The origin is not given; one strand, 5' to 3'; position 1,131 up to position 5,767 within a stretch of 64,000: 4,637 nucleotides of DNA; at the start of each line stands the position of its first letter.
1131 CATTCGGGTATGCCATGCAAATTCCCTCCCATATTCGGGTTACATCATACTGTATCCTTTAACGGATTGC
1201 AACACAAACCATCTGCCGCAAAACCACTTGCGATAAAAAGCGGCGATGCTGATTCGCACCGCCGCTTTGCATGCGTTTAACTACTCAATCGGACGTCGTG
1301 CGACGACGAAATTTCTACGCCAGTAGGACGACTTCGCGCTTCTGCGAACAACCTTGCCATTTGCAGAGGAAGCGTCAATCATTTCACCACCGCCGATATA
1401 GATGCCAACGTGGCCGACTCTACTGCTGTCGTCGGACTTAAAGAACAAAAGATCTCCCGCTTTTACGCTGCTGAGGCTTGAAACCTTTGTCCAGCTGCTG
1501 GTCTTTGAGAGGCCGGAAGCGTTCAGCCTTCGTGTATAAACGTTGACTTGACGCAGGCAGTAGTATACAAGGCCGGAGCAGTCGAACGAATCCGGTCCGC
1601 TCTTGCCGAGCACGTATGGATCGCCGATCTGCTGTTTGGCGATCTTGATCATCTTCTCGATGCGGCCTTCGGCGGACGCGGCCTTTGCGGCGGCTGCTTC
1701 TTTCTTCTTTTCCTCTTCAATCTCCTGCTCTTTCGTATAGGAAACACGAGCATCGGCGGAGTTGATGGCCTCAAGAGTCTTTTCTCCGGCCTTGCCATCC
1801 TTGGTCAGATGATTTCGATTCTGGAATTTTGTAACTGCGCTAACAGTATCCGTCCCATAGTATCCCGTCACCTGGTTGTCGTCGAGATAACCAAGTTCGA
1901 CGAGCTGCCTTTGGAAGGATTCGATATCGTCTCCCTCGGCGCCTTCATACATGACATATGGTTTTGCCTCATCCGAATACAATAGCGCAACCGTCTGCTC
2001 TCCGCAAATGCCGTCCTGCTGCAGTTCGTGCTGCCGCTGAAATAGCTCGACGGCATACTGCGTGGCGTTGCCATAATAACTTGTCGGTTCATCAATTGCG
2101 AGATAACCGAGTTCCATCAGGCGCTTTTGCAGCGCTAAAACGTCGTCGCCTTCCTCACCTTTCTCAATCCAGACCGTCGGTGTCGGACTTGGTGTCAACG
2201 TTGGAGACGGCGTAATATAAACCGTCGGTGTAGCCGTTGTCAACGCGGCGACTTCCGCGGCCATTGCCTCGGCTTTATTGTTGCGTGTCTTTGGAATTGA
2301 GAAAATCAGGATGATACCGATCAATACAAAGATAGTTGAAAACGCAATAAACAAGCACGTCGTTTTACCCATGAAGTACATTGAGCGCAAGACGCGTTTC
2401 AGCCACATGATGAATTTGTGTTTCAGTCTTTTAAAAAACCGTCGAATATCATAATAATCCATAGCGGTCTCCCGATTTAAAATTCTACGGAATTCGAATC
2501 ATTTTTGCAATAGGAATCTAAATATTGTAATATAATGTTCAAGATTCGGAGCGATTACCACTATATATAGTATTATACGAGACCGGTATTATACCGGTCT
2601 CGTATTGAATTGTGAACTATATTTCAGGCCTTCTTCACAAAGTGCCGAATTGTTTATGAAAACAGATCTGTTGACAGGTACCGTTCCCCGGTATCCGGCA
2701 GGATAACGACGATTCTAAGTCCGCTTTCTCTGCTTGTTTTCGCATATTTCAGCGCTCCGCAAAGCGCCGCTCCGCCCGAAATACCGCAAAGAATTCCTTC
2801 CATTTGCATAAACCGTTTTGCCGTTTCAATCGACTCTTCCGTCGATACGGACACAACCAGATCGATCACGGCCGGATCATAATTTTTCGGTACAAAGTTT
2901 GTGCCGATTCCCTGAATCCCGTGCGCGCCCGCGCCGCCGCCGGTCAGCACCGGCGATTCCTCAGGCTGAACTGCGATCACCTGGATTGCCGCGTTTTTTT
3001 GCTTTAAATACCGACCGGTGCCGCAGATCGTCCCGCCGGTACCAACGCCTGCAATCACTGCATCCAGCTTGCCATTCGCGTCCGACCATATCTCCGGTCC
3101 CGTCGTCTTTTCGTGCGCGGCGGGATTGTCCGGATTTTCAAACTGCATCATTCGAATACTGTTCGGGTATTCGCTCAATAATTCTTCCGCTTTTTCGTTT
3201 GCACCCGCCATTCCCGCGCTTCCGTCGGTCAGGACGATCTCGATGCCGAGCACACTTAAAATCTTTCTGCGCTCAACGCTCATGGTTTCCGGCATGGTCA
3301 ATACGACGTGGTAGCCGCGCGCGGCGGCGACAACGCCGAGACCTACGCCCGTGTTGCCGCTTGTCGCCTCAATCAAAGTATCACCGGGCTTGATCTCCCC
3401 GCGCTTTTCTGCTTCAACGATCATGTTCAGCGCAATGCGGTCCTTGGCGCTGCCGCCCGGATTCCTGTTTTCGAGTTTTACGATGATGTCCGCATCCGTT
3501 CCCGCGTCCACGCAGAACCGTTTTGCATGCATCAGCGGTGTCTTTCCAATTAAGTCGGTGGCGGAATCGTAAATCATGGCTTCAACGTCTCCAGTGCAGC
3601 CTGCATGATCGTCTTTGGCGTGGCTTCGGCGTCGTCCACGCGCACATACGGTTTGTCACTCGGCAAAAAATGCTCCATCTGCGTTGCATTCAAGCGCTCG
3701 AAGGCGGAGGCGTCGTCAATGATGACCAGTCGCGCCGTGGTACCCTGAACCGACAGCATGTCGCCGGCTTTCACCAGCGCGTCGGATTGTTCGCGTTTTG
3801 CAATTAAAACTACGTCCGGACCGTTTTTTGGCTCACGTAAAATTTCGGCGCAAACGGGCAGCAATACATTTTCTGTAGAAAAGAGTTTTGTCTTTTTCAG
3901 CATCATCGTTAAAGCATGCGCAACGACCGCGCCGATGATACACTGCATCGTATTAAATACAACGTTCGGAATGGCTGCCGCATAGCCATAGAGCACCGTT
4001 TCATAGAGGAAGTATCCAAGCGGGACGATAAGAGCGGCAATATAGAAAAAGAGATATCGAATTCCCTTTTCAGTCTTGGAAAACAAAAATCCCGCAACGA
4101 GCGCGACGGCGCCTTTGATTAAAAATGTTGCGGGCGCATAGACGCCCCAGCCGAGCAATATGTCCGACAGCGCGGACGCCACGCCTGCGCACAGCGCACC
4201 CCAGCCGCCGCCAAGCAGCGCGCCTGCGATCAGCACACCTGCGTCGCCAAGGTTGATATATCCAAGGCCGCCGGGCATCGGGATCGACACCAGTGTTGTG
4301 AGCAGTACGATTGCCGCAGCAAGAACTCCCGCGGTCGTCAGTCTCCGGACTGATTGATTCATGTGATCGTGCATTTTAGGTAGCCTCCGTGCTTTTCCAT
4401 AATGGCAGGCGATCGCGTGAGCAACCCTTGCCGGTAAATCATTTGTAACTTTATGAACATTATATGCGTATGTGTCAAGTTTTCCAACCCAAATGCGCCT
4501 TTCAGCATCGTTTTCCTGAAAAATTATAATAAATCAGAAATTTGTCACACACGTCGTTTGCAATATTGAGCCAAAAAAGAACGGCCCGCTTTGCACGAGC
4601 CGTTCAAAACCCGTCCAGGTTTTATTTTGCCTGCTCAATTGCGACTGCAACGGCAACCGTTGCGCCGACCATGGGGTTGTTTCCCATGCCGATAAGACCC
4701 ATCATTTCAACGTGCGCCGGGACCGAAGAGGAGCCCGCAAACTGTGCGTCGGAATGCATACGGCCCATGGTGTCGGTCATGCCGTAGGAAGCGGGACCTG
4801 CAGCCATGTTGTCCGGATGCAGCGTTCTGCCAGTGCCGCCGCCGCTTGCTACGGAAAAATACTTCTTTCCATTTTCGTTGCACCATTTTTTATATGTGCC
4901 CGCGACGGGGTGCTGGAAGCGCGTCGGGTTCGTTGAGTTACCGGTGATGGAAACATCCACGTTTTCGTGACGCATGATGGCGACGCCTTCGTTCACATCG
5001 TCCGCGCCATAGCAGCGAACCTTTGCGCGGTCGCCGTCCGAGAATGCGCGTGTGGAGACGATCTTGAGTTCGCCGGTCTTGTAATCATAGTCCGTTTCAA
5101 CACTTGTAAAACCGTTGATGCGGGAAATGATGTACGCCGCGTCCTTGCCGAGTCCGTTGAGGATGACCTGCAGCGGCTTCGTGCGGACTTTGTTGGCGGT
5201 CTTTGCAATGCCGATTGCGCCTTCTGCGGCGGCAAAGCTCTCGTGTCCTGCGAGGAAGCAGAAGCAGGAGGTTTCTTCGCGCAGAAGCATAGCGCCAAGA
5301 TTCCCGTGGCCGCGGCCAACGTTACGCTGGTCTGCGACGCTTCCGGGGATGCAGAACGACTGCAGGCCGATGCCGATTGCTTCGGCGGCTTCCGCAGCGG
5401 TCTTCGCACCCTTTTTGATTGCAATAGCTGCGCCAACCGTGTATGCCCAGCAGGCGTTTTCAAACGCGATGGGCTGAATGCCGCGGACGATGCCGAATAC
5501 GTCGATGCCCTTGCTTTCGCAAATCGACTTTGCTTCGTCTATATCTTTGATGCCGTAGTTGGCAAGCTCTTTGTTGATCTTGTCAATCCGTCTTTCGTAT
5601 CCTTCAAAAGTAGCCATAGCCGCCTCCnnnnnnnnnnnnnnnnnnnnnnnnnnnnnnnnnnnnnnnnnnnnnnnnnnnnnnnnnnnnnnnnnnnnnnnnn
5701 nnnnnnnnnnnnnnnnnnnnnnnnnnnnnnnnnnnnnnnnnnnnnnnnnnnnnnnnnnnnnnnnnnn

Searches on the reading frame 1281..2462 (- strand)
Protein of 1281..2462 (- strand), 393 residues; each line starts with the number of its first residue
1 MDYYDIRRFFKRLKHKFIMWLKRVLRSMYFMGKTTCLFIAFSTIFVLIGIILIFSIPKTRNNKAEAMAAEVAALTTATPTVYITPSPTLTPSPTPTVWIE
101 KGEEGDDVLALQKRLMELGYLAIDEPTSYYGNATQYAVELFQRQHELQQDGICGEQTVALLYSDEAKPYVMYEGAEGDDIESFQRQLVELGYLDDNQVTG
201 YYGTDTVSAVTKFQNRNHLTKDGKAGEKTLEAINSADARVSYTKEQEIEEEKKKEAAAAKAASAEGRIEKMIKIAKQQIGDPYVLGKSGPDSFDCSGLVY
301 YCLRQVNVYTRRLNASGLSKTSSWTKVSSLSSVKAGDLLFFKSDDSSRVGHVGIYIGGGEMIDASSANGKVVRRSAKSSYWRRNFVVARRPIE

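Call 52: search_protein_families(library=pfam, proteins=[window:1281-2462:-], max_evalue=0.000001)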
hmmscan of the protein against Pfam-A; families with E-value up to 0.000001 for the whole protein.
window:1281-2462:- (393 aa): 2 families
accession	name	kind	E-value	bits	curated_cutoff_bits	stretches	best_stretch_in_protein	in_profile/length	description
PF01471.23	PG_binding_1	-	5.2e-34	116.7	23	2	105-161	2-57/57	Putative peptidoglycan binding domain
PF00877.26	NLPC_P60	-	7.6e-22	77.7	23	1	280-390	1-105/105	NlpC/P60 family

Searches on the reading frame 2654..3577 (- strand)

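Call 52: search_protein_families(library=pfam, proteins=[window:2654-3577:-], max_evalue=0.000001)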
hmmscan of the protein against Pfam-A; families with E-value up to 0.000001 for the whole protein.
window:2654-3577:- (307 aa): 1 family
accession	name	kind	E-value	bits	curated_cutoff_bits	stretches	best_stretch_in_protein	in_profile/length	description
PF00291.31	PALP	-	3.7e-71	240.3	35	1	7-295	2-295/295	Pyridoxal-phosphate dependent enzyme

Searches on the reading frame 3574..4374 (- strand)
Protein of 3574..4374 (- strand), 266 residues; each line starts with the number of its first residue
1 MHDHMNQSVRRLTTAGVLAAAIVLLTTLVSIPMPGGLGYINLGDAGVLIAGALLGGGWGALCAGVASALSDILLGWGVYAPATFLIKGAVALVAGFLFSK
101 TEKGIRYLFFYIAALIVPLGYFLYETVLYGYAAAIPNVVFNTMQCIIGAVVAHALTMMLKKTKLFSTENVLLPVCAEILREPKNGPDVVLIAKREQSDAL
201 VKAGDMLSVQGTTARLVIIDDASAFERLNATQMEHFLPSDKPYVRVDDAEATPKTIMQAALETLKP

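Call 52: search_protein_families(library=pfam, proteins=[window:3574-4374:-], max_evalue=0.000001)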
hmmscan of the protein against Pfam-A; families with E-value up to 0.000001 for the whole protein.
window:3574-4374:- (266 aa): 2 families
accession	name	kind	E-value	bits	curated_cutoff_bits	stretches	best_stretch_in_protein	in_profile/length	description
PF07155.17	ECF-ribofla_trS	-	7.8e-26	91.5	26.7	1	7-161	2-172/172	ECF-type riboflavin transporter, S component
PF12822.12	ECF_trnsprt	-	2.8e-07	31.2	30.7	1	10-154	1-167/169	ECF transporter, substrate-specific component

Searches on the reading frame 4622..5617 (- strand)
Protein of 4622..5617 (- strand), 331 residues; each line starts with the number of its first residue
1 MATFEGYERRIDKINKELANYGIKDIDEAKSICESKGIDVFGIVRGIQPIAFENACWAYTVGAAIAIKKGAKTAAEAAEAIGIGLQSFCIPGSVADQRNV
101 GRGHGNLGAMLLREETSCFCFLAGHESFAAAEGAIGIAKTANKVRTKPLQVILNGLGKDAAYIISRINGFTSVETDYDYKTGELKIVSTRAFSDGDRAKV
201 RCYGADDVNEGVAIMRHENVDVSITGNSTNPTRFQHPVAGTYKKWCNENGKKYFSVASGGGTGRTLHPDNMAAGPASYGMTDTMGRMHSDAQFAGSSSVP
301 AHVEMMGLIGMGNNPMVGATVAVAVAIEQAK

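Call 52: search_protein_families(library=pfam, proteins=[window:4622-5617:-], max_evalue=0.000001)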
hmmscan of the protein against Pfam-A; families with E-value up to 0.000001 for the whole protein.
window:4622-5617:- (331 aa): 1 family
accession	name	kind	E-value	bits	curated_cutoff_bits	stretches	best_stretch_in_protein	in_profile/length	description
PF14057.11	GGGtGRT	-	1.2e-196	652.7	27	1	4-330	1-327/327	GGGtGRT protein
